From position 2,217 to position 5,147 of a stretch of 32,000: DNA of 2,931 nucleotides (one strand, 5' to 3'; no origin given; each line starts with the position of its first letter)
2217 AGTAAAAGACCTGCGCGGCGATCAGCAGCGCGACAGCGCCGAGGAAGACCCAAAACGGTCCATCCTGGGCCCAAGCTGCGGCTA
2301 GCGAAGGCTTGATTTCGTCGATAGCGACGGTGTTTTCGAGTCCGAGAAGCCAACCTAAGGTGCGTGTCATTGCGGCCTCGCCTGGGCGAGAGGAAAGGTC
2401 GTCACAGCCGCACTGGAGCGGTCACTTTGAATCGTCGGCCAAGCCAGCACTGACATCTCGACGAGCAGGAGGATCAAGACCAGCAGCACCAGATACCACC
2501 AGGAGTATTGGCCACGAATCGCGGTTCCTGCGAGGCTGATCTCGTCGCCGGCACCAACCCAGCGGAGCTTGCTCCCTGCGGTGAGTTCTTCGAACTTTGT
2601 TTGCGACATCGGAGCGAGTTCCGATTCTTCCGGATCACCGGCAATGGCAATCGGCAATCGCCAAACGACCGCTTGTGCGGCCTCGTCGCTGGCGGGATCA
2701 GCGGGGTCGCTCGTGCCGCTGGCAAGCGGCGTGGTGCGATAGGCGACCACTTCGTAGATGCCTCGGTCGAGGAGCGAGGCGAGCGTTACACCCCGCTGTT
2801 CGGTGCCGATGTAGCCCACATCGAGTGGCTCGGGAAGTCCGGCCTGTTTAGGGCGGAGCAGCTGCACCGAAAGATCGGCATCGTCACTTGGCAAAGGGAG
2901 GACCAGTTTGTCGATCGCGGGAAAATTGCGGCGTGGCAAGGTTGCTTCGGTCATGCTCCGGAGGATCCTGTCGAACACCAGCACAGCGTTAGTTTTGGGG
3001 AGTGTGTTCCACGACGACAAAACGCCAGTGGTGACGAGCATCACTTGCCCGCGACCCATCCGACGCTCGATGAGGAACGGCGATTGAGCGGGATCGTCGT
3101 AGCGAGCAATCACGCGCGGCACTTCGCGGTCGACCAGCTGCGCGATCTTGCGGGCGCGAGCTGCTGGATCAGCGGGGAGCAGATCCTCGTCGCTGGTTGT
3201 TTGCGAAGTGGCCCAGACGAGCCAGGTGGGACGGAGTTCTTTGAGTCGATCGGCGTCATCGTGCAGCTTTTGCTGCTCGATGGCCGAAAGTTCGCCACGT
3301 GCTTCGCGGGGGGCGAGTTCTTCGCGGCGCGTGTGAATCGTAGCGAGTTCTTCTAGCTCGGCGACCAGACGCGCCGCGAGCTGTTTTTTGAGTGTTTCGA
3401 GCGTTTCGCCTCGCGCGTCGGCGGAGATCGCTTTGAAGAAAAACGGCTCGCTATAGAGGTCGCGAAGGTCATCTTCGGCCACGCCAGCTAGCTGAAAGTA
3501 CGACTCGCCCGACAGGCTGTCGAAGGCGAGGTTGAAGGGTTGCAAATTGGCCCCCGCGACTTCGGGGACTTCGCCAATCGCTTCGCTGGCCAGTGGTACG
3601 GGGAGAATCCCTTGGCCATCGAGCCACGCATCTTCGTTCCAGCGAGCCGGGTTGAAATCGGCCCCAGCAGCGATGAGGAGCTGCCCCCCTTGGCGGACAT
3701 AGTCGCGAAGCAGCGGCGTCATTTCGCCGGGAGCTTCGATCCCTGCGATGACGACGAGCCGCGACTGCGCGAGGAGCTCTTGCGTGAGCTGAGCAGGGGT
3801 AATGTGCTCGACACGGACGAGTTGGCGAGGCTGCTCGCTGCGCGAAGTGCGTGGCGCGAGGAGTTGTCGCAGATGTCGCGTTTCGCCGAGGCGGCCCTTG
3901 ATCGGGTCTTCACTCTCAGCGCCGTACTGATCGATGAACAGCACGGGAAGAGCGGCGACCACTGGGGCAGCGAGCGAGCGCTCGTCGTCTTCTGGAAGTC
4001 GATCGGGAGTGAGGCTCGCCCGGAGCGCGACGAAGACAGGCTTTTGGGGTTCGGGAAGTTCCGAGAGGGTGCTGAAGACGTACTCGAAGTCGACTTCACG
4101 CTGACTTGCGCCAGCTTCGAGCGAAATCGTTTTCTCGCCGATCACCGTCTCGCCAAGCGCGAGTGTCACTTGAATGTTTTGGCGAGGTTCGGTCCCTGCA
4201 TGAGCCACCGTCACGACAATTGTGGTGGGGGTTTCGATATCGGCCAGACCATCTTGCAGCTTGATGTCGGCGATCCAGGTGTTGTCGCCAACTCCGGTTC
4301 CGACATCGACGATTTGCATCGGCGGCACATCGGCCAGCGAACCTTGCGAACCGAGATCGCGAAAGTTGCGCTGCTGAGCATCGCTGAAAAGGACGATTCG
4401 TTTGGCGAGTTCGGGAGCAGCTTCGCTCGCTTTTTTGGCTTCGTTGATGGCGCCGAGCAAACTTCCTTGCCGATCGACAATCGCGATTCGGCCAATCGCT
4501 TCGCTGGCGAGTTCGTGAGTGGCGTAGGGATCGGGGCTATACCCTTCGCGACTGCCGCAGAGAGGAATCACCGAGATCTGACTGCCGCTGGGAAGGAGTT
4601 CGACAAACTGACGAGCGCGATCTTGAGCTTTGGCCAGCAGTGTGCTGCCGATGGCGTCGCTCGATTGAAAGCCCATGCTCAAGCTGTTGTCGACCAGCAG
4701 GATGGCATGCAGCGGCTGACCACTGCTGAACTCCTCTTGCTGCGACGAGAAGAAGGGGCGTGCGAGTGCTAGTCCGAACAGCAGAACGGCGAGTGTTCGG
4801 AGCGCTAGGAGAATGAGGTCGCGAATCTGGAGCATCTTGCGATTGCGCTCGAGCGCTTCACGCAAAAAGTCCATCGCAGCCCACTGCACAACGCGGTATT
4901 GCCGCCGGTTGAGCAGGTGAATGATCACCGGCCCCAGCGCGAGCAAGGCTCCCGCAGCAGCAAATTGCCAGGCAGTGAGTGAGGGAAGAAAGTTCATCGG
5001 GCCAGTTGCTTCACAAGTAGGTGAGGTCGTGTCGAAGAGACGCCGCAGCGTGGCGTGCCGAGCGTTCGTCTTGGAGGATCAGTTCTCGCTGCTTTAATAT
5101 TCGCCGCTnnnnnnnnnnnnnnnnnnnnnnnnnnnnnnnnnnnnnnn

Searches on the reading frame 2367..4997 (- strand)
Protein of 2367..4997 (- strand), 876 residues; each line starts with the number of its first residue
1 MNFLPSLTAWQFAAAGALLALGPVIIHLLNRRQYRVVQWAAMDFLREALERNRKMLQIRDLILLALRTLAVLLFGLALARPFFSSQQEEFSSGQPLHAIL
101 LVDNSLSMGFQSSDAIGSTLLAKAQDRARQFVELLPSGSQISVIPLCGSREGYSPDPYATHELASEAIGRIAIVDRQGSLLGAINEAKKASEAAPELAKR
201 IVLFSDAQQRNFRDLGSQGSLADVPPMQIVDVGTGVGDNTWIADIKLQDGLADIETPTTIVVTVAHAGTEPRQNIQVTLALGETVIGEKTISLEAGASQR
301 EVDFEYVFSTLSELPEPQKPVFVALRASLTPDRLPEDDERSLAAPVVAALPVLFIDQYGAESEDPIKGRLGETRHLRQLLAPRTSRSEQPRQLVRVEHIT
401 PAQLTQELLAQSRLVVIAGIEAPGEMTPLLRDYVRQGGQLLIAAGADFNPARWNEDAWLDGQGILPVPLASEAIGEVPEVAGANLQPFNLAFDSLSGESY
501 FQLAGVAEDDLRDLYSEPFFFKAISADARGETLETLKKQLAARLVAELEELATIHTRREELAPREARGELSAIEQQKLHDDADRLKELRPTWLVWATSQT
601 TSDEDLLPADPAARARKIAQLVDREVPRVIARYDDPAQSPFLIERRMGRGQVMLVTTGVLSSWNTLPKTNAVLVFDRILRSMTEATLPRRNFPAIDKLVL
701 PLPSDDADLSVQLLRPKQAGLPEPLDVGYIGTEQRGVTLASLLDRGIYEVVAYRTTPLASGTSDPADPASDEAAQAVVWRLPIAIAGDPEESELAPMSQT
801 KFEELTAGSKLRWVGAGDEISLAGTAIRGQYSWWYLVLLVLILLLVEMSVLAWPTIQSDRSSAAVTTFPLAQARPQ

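Call 17: search_protein_families(library=pfam, proteins=[window:2367-4997:-], max_evalue=0.001)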
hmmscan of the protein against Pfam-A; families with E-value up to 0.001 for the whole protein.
window:2367-4997:- (876 aa): 2 families
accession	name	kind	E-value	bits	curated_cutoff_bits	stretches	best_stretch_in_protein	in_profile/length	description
PF07584.16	BatA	-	4.7e-13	49.8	25.9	1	14-81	10-77/77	Aerotolerance regulator N-terminal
PF13519.12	VWA_2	-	4.8e-07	30.8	27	1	99-207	2-106/107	von Willebrand factor type A domain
